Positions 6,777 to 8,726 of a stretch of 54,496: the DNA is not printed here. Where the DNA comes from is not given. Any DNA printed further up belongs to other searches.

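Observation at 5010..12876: TetR-headed operon with three tandem UbiD-family decarboxylase paralogs plus a ThDP enzyme, and no UbiX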

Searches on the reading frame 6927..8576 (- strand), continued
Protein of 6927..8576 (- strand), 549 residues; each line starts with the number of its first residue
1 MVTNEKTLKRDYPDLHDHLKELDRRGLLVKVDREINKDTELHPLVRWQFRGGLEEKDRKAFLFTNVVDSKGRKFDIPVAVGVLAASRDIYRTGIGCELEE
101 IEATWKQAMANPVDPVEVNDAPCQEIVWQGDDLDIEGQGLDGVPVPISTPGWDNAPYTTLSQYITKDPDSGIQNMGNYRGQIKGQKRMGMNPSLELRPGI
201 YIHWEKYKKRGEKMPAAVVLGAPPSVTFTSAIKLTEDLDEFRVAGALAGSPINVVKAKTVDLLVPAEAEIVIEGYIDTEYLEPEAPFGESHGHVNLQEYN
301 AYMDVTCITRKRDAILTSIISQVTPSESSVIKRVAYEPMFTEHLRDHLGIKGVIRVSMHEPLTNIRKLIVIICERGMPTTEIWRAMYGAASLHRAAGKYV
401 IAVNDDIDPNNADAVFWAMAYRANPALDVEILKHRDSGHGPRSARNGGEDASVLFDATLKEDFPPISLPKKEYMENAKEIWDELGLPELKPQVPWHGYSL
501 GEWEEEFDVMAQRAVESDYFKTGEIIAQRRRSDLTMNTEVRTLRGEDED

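Call 52: search_protein_families(library=pfam, proteins=[L015:4805-7228:+, L015:7241-7705:+, L015:7692-9101:+, L015:9014-9916:-, L015:11712-13871:+, L015:13750-15309:+, L027:6361-8010:-, L027:11712-12617:+, L027:13547-14833:-, L045:11780-12823:+], max_evalue=0.00001)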
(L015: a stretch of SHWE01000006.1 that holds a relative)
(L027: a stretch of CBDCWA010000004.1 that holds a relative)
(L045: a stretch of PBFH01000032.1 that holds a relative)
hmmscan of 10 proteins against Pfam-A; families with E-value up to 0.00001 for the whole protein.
L015:4805-7228:+ (807 aa): 3 families
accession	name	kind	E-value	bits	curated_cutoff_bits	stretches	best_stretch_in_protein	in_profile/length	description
PF20256.3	MoCoBD_2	-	7.5e-68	229.5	27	1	431-735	11-283/283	Molybdopterin cofactor-binding domain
PF02738.23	MoCoBD_1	-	3e-65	220.1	27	1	148-394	2-244/244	Molybdopterin cofactor-binding domain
PF01315.27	Ald_Xan_dh_C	-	1.1e-29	103.4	31.3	1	21-129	2-108/110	Aldehyde oxidase and xanthine dehydrogenase, a/b hammerhead domain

L015:7241-7705:+ (154 aa): 1 family
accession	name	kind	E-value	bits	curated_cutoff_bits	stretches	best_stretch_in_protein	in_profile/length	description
PF07883.17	Cupin_2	-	7.8e-07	29.2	27.2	1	84-127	13-55/70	Cupin domain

L015:7692-9101:+ (469 aa): 2 families
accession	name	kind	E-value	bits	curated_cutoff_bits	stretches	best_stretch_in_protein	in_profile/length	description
PF01979.26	Amidohydro_1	-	4.4e-48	164.7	25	1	65-427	1-345/345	Amidohydrolase family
PF07969.17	Amidohydro_3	-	1.1e-19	71.7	29.7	1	91-428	142-472/472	Amidohydrolase family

L015:9014-9916:- (300 aa): 0 families

L015:11712-13871:+ (719 aa): 0 families

L015:13750-15309:+ (519 aa): 0 families

L027:6361-8010:- (549 aa): 2 families
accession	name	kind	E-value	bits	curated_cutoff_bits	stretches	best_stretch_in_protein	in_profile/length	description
PF00501.34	AMP-binding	-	5.1e-65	220.2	29.9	1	51-408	2-382/384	AMP-binding enzyme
PF13193.12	AMP-binding_C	-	1.2e-15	58.6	24.5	1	459-533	1-76/76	AMP-binding enzyme C-terminal domain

L027:11712-12617:+ (301 aa): 1 family
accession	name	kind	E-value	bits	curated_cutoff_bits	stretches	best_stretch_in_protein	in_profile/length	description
PF12697.13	Abhydrolase_6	-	3.6e-13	51.1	26.3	1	37-287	3-214/217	Alpha/beta hydrolase family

L027:13547-14833:- (428 aa): 0 families

L045:11780-12823:+ (347 aa): 1 family
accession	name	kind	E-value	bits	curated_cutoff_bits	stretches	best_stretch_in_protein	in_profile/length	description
PF03480.18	DctP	-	2.3e-22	80.1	23.4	1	47-314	15-283/286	Bacterial extracellular solute-binding protein, family 7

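Call 55: search_dna_similar(query=window:6927-8576:-, collection=plasmids, mode=protein, max_evalue=1e-30, max_rows=40)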
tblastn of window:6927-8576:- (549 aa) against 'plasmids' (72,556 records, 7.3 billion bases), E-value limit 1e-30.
Records with a match: 93; places in all: 95; records where one place covers at least 80% of the query: 72.
Best place of each record, by identity: <60% 93.
By first word of the organism name: Sinorhizobium 41; Ensifer 7; Escherichia 5; Brucella 5; Paracoccus 4; Rhizobium 3; Leisingera 3; Dinoroseobacter 3; Shinella 2; Klebsiella 2; and 13 more.
By predicted mobility (MOB-suite, as given by PLSDB): conjugative 47; non-mobilizable 42; mobilizable 4.
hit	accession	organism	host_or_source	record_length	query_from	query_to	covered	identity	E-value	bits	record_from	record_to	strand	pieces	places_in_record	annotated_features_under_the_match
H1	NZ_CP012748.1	Paraburkholderia caribensis MBA4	soil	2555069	1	530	97%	59.7%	0e+0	682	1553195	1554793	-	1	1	none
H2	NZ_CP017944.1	Phyllobacterium zundukense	Oxytropis triphylla,cell culture,root ...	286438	3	543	98%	54.9%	2e-153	591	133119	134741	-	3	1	none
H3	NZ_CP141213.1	Sinorhizobium meliloti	alfalfa,Isolate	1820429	2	547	99%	54.0%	0e+0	601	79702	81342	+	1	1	none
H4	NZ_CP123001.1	Neorhizobium petrolearium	single cell,petroleum contaminated soil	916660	7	549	99%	53.8%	0e+0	591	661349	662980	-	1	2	UbiD family decarboxylase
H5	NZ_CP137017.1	Sinorhizobium fredii GR64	Phaseolus vulgaris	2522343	6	543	98%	54.3%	0e+0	594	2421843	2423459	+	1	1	record has no annotation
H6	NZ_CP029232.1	Sinorhizobium fredii CCBAU 45436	Glycine max,cell culture,plant root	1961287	7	543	98%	53.8%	0e+0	591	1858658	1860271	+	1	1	record has no annotation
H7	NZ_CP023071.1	Sinorhizobium fredii CCBAU 83666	G.max,nodule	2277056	14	543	97%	54.4%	0e+0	591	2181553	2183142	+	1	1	record has no annotation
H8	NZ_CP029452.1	Sinorhizobium fredii CCBAU 25509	Glycine soja,cell culture,plant root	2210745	14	543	97%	54.4%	0e+0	591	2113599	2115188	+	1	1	record has no annotation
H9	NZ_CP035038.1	Sinorhizobium fredii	single cell,soil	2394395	14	543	97%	54.4%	0e+0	591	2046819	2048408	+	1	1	none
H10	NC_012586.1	Sinorhizobium fredii NGR234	-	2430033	14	543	97%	54.2%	0e+0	591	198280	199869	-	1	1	record has no annotation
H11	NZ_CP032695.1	Rhizobium jaguaris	Calliandra grandiflora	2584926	2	440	80%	58.0%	7e-163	520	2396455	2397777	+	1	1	none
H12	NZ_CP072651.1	Serratia symbiotica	Aphis fabae,Whole organism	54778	12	486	87%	29.6%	2e-41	167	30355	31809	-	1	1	ubiD: 4-hydroxy-3-polyprenylbenzoate decarboxylase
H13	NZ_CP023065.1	Sinorhizobium sp. CCBAU 05631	G.max,nodule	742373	1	486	89%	28.1%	2e-34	146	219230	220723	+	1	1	UbiD family decarboxylase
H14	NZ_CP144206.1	Sinorhizobium chiapasense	mixed culture,rhizosphere soil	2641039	12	486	87%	28.3%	1e-33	144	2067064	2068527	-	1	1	none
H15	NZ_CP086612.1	Shinella zoogloeoides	-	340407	5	502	91%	26.9%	9e-31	135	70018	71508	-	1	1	UbiD family decarboxylase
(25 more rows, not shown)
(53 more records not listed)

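Call 56: get_annotated_region(hit=H4, flank=9000)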
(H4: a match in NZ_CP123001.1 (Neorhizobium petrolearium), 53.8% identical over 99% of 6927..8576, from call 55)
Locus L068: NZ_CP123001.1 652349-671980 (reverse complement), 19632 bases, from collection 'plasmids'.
description: Neorhizobium petrolearium strain OS53 plasmid unnamed1, complete sequence
organism: Neorhizobium petrolearium (NCBI taxid 515361)
taxonomy: Bacteria; Pseudomonadota; Alphaproteobacteria; Hyphomicrobiales; Rhizobiaceae; Neorhizobium; Neorhizobium petrolearium
host: -; source: single cell,petroleum contaminated soil; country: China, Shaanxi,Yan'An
typing (MOB-suite, as given by PLSDB): non-mobilizable
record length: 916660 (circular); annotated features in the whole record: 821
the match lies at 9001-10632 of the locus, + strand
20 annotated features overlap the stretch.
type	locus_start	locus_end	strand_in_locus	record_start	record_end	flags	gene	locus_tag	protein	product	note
CDS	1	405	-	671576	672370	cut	modA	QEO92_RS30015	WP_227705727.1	molybdate ABC transporter substrate-binding protein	GO:0015689 - molybdate ion transport [Evidence IEA]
CDS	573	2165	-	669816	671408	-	ggt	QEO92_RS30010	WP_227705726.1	gamma-glutamyltransferase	GO:0006750 - glutathione biosynthetic process [Evidence IEA]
CDS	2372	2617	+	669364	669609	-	-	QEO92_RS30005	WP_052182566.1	hypothetical protein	-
CDS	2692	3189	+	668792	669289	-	-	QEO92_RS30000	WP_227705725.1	MarR family transcriptional regulator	-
CDS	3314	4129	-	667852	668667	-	-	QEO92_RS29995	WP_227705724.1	xanthine dehydrogenase family protein subunit M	-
CDS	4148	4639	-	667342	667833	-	-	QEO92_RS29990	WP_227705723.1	(2Fe-2S)-binding protein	-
CDS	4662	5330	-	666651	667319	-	-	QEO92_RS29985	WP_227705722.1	carbon monoxide dehydrogenase subunit G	-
CDS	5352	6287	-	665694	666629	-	-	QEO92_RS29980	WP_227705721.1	ABC transporter substrate-binding protein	-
CDS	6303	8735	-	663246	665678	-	-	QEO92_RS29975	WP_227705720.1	xanthine dehydrogenase family protein molybdopterin-binding subunit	-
CDS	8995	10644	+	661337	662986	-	-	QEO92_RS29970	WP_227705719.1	UbiD family decarboxylase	-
CDS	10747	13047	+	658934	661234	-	-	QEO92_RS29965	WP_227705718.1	xanthine dehydrogenase family protein molybdopterin-binding subunit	-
CDS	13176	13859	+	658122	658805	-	-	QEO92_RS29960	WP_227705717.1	GntR family transcriptional regulator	-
CDS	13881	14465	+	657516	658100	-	-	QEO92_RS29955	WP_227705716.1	UbiX family flavin prenyltransferase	-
CDS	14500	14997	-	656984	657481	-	-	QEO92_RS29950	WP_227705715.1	TIGR02444 family protein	-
CDS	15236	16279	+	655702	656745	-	-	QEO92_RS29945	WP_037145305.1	tripartite tricarboxylate transporter substrate-binding protein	-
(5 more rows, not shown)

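Call 57: get_annotated_region(hit=H1, flank=9000)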
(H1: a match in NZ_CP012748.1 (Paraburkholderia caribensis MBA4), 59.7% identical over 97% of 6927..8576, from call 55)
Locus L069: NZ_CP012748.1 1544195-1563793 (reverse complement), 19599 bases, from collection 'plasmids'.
description: Paraburkholderia caribensis MBA4 plasmid unnamed, complete sequence
organism: Paraburkholderia caribensis MBA4 (NCBI taxid 1323664)
taxonomy: Bacteria; Pseudomonadota; Betaproteobacteria; Burkholderiales; Burkholderiaceae; Paraburkholderia; Paraburkholderia caribensis; Paraburkholderia caribensis MBA4
host: -; source: soil; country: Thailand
typing (MOB-suite, as given by PLSDB): non-mobilizable
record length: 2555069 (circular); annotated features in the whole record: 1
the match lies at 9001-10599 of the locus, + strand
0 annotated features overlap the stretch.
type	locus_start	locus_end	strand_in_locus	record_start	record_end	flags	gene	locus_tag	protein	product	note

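Call 70: list_cluster_members(proteins=[P0014, P0116, P0088, P0110, P0054, P0009, P0021, P0026, P0099, P0121])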
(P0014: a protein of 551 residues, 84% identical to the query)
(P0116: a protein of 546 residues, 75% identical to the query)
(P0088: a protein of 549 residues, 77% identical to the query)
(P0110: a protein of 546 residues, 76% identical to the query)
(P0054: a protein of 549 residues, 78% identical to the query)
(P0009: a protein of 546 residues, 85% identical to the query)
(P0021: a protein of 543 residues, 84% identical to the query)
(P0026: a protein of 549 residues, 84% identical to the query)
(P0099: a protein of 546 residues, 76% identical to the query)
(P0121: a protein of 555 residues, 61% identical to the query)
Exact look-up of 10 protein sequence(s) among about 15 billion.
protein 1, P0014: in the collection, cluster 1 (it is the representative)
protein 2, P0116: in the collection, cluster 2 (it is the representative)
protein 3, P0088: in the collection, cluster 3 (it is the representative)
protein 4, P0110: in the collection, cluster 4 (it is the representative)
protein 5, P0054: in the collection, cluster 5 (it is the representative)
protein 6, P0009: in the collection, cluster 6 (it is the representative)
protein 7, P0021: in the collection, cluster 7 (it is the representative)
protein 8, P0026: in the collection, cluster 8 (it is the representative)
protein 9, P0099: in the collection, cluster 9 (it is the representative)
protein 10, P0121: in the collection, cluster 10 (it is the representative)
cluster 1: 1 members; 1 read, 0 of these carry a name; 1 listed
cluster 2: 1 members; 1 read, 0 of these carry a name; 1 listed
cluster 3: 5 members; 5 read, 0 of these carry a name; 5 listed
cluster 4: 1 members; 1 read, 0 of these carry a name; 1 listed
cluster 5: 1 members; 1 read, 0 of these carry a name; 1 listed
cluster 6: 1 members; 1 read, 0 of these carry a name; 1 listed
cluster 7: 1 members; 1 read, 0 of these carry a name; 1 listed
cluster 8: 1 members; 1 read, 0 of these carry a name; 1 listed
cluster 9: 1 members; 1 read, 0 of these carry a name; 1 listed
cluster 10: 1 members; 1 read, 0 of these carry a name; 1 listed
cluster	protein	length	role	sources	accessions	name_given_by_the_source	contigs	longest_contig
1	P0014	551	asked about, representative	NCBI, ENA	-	-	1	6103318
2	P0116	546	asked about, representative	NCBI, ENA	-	-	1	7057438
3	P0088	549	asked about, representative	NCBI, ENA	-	-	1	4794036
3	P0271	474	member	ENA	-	-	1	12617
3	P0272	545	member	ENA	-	-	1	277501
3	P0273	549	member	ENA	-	-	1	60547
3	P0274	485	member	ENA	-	-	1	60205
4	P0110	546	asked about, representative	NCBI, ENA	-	-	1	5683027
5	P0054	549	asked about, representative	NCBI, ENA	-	-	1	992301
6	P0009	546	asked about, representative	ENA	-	-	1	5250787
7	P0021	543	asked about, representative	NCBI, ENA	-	-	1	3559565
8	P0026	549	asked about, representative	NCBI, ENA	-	-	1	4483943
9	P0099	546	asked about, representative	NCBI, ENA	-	-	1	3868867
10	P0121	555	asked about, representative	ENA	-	-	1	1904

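Call 77: search_protein_families(library=pfam, proteins=[L068:16364-18133:+, L069:10713-11954:+, L069:7924-8583:-], max_evalue=0.001)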
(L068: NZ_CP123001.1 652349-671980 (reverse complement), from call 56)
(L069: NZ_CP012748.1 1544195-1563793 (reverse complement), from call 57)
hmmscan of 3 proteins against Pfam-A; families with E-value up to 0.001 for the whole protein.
L068:16364-18133:+ (589 aa): 3 families
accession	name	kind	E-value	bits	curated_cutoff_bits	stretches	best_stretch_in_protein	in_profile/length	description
PF02776.23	TPP_enzyme_N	-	1.4e-22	80.1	26.8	1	20-131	3-107/119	Thiamine pyrophosphate enzyme, N-terminal TPP binding domain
PF02775.26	TPP_enzyme_C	-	1.4e-17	64.4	21.9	1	422-574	13-151/151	Thiamine pyrophosphate enzyme, C-terminal TPP binding domain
PF00205.28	TPP_enzyme_M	-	7.1e-15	55.4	30.4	1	217-300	1-84/137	Thiamine pyrophosphate enzyme, central domain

L069:10713-11954:+ (413 aa): 1 family
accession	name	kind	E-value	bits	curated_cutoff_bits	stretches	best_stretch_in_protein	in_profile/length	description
PF13609.12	Porin_4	-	2.5e-43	149.5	27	1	72-385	1-308/310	Gram-negative porin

L069:7924-8583:- (219 aa): 1 family
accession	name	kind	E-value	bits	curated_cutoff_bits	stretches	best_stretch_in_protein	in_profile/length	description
PF02441.25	Flavoprotein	-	2e-43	148.2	22.7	1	24-194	1-161/162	Flavoprotein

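Call 80: predict_structure(alignment_id=A2)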
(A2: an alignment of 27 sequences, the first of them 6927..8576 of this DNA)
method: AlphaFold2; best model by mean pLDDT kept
length: 549 residues; sequences in the alignment: 27
mean_pLDDT: 52.0   pTM: 0.56
mean pLDDT of the five models: 52.0, 41.4, 40.9, 39.2, 34.4
residues with pLDDT >= 90: 4; 70-90: 119; 50-70: 146; < 50: 280
segments of 3 or more residues with pLDDT < 50: 1-13, 121-163, 176-199, 215-222, 231-233, 255-332, 360-366, 394-397, 411-423, 434-450, 462-470, 493-504, 506-515, 517-549
pLDDT, mean of each block of 10 residues (from residue 1): 33 58 83 74 65 72 69 56 57 70 78 67 33 36 27 27 57 50 29 38 57 48 54 56 69 47 29 30 24 27 32 30 35 58 85 76 48 86 83 55 70 44 56 42 34 68 43 72 82 43 44 46 37 31 35
secondary structure, 60 per line:
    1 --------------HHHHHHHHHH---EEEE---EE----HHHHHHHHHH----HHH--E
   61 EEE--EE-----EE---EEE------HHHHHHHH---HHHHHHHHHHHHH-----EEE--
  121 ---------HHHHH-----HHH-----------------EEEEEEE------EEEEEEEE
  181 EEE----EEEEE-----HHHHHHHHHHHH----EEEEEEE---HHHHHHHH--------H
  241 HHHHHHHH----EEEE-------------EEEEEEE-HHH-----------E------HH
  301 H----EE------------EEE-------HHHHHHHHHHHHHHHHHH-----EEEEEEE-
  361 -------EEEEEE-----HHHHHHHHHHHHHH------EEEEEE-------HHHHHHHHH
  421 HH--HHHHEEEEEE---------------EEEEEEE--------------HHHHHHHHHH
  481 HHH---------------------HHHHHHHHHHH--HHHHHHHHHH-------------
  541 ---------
elements in order: H15-24 E28-31 H41-50 E60-63 E78-80 H87-94 H98-110 E116-118 H130-134 E160-166 E173-183 E188-192 H198-209 E214-220 H224-231 H240-248 E253-256 E270-276 E320-322 H330-347 E353-359 E368-373 H379-392 E399-404 H412-422 H425-428 E429-434 E450-456 H471-483 H505-515 H518-527

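Call 83: find_encoding_contigs(protein=window:6927-8576:-, flank=10000, max_places=3)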
Protein window:6927-8576:- (549 aa): no gene with exactly this product is on record in the collection.

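Call 85: get_annotated_region(hit=H3, flank=9000)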
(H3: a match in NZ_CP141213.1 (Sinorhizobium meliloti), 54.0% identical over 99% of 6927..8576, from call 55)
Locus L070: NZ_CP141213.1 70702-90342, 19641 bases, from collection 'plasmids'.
description: Sinorhizobium meliloti strain LMB1 plasmid pA, complete sequence
organism: Sinorhizobium meliloti (NCBI taxid 382)
taxonomy: Bacteria; Pseudomonadota; Alphaproteobacteria; Hyphomicrobiales; Rhizobiaceae; Sinorhizobium; Sinorhizobium meliloti
host: -; source: alfalfa,Isolate; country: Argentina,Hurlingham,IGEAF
typing (MOB-suite, as given by PLSDB): conjugative; relaxase MOBQ; mating-pair formation MPF_T
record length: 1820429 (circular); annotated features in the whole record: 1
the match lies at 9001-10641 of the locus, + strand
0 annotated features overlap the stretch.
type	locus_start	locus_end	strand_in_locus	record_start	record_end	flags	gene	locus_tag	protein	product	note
